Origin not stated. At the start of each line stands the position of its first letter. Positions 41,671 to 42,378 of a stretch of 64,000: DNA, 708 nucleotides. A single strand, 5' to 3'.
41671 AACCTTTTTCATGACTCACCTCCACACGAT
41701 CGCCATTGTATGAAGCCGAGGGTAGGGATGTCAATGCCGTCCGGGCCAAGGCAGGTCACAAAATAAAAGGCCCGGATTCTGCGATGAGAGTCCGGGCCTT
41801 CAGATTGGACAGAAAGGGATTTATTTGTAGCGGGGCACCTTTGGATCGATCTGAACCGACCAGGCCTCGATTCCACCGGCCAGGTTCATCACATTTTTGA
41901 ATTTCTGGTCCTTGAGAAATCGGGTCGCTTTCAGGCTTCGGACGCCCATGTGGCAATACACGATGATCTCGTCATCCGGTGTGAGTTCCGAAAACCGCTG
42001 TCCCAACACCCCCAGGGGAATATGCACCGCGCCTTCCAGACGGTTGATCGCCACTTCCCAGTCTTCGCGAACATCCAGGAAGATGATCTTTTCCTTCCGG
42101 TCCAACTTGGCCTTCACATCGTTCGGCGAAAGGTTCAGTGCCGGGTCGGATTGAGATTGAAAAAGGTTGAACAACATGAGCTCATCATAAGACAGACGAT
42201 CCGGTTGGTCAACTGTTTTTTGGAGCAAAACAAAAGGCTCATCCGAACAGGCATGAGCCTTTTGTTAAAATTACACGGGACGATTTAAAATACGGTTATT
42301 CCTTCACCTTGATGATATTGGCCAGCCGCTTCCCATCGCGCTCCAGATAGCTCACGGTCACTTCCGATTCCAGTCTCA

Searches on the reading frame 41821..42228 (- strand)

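Call 3: search_protein_families(library=pfam, proteins=[window:41821-42228:-], max_evalue=0.01)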
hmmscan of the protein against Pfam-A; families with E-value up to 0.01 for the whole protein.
window:41821-42228:- (135 aa): 1 family
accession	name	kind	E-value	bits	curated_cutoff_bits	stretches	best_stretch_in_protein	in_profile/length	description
PF00581.25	Rhodanese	-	5.9e-19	68.8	22.2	1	34-124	1-100/102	Rhodanese-like domain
